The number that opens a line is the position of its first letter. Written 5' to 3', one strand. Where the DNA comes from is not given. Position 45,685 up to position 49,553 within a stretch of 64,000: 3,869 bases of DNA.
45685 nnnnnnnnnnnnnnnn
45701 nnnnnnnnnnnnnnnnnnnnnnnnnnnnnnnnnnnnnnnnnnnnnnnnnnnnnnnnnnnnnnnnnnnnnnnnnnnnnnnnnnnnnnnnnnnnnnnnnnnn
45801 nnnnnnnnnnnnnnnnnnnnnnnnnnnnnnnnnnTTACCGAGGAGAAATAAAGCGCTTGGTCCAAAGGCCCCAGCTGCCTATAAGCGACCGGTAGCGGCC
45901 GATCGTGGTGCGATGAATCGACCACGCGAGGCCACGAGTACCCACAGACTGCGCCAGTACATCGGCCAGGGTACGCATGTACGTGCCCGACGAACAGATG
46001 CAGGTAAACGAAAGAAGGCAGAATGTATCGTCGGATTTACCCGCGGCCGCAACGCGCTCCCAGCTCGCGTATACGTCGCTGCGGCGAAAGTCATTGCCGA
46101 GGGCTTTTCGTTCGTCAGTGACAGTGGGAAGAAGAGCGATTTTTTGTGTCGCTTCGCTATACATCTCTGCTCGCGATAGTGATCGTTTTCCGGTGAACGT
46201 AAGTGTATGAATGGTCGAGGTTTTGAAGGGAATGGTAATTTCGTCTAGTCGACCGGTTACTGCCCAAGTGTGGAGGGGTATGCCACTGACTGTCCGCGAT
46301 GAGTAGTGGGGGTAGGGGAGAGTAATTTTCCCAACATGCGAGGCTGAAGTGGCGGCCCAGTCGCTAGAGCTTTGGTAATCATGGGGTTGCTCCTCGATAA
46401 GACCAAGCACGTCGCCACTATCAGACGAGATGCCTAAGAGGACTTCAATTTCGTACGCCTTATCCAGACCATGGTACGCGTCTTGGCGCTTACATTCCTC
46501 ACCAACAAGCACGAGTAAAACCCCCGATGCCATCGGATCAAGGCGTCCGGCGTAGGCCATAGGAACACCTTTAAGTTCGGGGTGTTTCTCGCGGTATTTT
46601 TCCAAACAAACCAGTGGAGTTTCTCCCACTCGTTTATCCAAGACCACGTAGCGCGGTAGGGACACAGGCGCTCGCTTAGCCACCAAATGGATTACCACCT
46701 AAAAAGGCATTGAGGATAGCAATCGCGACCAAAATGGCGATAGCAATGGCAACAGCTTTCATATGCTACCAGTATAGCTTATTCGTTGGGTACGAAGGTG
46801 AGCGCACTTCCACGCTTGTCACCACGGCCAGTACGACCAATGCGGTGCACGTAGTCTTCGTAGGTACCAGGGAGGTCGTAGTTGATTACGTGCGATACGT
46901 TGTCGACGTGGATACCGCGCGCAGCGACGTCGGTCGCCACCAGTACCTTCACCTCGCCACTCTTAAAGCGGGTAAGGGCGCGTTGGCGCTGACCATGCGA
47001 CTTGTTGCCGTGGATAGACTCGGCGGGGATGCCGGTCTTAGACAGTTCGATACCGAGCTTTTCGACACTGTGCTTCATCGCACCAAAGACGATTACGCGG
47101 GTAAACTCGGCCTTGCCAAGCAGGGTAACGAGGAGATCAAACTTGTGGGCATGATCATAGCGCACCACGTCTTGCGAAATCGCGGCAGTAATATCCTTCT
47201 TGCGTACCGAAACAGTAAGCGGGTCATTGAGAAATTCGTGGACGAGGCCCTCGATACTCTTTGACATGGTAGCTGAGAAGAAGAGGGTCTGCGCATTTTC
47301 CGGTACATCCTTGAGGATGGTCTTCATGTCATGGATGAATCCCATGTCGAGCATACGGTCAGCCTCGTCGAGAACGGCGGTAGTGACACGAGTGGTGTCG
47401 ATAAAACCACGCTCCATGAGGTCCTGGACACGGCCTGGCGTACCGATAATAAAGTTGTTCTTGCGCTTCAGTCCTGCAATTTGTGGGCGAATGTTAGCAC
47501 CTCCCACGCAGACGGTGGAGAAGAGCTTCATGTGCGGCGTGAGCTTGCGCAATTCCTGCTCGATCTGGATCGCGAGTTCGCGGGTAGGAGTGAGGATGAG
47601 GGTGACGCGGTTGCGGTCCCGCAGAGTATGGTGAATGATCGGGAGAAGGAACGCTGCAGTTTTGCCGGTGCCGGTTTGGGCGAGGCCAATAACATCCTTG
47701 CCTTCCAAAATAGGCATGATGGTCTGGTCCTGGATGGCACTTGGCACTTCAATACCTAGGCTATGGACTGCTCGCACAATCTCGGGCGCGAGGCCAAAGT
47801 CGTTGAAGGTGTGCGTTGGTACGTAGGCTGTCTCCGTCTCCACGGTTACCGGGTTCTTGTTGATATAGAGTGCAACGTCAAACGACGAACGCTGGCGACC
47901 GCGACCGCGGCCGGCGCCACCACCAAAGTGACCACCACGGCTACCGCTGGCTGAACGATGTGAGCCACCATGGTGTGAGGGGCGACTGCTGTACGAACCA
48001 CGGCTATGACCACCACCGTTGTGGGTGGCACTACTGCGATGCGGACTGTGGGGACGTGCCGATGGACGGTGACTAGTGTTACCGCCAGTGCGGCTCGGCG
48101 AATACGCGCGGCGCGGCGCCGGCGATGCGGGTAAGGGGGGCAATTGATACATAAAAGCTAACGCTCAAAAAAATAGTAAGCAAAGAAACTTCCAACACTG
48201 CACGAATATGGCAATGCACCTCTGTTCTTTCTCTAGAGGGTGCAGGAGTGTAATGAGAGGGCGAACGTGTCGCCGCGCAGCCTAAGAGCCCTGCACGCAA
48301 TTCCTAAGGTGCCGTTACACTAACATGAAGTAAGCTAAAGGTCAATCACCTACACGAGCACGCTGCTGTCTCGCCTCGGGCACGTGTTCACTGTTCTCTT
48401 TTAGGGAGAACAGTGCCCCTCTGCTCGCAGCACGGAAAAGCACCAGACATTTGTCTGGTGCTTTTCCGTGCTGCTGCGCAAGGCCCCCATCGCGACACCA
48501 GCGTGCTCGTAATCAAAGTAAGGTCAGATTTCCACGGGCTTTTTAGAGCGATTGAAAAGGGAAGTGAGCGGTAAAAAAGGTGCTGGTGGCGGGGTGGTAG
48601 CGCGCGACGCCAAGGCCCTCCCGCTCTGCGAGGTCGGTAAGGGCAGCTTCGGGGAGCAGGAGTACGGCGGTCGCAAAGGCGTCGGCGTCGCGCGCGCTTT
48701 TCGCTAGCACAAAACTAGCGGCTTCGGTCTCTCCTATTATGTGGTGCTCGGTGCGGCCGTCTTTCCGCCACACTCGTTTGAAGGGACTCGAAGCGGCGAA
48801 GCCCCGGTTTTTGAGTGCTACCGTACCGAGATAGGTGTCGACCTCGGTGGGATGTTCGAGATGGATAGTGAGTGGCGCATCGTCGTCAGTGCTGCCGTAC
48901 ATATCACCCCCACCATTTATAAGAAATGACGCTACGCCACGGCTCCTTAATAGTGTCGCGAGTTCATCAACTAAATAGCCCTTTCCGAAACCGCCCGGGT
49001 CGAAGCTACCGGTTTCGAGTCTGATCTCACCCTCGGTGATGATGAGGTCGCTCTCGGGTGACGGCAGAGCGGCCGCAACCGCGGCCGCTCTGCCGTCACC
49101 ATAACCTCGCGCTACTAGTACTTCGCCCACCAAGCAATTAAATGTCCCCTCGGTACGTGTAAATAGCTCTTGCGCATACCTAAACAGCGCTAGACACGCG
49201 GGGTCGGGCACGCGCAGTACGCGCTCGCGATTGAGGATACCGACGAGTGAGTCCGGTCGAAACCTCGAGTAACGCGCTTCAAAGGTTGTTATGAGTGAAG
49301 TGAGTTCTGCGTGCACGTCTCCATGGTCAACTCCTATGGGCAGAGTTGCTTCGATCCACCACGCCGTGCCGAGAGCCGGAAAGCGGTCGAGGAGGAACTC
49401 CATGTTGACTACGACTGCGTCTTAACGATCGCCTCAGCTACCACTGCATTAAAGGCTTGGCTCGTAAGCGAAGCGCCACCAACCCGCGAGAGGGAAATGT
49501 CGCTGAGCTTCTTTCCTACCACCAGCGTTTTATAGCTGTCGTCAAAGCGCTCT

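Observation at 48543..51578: Minimal three-gene Rnf/Nqr-like flavin electron-transfer module: ApbE + RnfG/NqrC-like FMN-binding protein + RnfD/NqrB-like::FNR fusion, with no other rnf/nqr subunits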

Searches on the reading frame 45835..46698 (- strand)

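Call 46: search_protein_families(library=pfam, proteins=[window:45835-46698:-], max_evalue=0.001)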
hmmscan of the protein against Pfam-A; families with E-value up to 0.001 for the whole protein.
window:45835-46698:- (287 aa): 1 family
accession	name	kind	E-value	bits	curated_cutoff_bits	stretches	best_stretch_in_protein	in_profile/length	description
PF01509.24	TruB_N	-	1.2e-19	71.6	27.3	1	47-169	9-130/149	TruB family pseudouridylate synthase (N terminal domain)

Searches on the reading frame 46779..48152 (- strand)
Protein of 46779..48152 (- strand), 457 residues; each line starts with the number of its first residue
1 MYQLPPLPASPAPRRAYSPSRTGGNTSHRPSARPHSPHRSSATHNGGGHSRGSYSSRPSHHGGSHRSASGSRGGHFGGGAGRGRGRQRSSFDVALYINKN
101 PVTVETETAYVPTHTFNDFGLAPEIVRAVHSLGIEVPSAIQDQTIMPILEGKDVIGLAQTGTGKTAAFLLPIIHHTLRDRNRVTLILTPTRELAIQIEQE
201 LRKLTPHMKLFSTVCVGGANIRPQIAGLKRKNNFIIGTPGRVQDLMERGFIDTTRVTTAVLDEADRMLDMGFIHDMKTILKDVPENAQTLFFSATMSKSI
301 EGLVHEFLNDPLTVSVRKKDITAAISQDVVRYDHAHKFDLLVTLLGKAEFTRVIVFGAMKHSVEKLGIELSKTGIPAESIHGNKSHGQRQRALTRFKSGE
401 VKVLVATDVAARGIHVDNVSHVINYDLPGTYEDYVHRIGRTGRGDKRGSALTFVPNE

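Call 46: search_protein_families(library=pfam, proteins=[window:46779-48152:-], max_evalue=0.001)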
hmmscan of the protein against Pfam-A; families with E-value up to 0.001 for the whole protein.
window:46779-48152:- (457 aa): 3 families
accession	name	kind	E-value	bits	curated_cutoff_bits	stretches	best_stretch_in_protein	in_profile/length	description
PF00270.35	DEAD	-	1.9e-45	155.1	26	1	139-301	2-165/167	DEAD/DEAH box helicase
PF00271.37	Helicase_C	-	5e-31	107.7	23.5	1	337-443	2-108/110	Helicase conserved C-terminal domain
PF04851.21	ResIII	-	1.6e-06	28.5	22.5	1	158-297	30-163/164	Type III restriction enzyme, res subunit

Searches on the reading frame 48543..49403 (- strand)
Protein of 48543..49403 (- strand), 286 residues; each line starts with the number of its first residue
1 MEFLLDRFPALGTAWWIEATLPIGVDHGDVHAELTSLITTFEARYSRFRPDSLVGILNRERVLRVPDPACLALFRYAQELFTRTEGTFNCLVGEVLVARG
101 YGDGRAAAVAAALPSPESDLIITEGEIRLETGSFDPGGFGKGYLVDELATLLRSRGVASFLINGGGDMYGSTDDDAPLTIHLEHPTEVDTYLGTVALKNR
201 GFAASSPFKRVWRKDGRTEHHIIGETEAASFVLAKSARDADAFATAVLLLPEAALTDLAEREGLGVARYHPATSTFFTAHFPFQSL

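Call 3: search_protein_families(library=pfam, proteins=[window:48543-49403:-], max_evalue=1)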
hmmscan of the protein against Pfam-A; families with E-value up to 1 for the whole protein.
window:48543-49403:- (286 aa): 2 families
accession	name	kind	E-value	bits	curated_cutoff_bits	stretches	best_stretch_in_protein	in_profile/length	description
PF02424.20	ApbE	-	5e-35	121.7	25.6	1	12-262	2-258/266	ApbE family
PF24217.1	DUF7436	-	0.039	14.3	34.2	1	174-213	107-148/153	Family of unknown function (DUF7436)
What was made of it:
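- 48543..49403 (-): ApbE-family FAD:protein FMN transferase, 286 aa, with no signal peptide or lipobox. Pfam ApbE 5e-35 (call 3).
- On ApbE FAD:protein FMN transferase: PF02424 121.7 bits over residues 12-262 (call 3).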

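Call 4: search_protein_families(library=ncbifam, proteins=[window:48543-49403:-], max_evalue=1)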
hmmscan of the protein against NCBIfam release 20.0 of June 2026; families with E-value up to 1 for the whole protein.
window:48543-49403:- (286 aa): 1 family
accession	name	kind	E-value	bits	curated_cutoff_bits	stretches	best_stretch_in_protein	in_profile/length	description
NF007774.0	PRK10461.1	equivalog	1.1e-10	41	498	1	138-268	185-326/351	FAD:protein FMN transferase ApbE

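Call 74: search_solved_structures(query=window:48546-49403:-, max_evalue=0.00001, show_alignments=3)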
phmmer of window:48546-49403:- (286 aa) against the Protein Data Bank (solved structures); distinct sequences matched with E-value up to 0.00001: 9.
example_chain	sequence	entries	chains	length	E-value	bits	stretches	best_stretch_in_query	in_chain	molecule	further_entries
4xgw_A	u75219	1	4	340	4e-11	45.9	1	137-273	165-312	FAD:protein FMN transferase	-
3pnd_A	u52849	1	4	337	5.6e-11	45.4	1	136-268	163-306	Thiamine biosynthesis lipoprotein ApbE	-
2o18_A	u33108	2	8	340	1.4e-10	44.1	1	137-273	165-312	Thiamine biosynthesis lipoprotein apbE | FAD:protein FMN transferase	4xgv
4xgx_A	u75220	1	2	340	2.8e-10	43.2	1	137-273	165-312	FAD:protein FMN transferase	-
5mgy_H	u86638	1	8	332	7.1e-09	38.6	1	29-265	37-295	FAD:protein FMN transferase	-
6nxi_A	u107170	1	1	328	3.5e-07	33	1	9-261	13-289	FAD:protein FMN transferase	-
4xdt_A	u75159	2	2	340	2e-06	30.5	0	133-251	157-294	FAD:protein FMN transferase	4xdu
7mgt_A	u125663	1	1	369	3.6e-06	29.7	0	133-251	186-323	FAD:protein FMN transferase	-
6nxj_A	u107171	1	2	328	7.6e-06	28.6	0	9-261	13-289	FAD:protein FMN transferase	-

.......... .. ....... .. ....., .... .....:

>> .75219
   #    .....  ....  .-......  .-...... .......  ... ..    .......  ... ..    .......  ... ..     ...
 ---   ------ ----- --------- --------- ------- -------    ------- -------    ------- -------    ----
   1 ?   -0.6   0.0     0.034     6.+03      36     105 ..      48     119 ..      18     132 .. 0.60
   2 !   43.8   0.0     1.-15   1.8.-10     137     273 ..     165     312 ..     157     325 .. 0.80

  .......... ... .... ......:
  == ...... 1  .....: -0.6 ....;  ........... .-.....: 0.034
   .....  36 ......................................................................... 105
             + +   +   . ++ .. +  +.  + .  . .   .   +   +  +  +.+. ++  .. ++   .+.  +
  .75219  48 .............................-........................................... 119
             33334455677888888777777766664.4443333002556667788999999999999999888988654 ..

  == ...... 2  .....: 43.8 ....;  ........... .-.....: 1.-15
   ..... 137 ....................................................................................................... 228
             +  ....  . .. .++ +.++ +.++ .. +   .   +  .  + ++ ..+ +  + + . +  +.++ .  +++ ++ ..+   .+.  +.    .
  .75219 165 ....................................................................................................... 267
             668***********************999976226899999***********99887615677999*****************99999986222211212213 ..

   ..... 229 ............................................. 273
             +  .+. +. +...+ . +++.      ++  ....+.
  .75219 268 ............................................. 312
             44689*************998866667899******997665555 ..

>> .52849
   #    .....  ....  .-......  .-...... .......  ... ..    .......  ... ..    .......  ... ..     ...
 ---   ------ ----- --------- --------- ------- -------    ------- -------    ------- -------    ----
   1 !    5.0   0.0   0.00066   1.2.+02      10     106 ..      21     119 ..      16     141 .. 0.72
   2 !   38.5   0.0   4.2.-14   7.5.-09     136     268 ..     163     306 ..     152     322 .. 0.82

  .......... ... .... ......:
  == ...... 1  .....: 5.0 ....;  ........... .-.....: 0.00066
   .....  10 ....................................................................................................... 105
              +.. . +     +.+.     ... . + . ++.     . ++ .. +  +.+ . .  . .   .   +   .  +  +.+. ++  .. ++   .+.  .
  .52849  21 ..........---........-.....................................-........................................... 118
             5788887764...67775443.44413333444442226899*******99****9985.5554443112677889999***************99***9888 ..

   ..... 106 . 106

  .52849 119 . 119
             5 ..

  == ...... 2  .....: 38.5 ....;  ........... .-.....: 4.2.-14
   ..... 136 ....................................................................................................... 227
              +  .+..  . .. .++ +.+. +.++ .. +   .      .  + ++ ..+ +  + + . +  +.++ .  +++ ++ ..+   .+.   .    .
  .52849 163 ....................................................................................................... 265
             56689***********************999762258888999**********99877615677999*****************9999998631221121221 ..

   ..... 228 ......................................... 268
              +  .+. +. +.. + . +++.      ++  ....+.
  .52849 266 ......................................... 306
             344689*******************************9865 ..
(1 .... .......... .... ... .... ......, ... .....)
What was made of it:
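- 48543..49403 (-): PDB ApbE chains match at E down to 4e-11, with GKGY, GGGD, the TSG-like segment, HxI and the DADxxAT segment aligned (call 74).
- On ApbE FAD:protein FMN transferase: Alignment to E. coli and Salmonella ApbE structures shows the GKGY, TSG-like, HxI and DADxxAT segments conserved (call 74).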
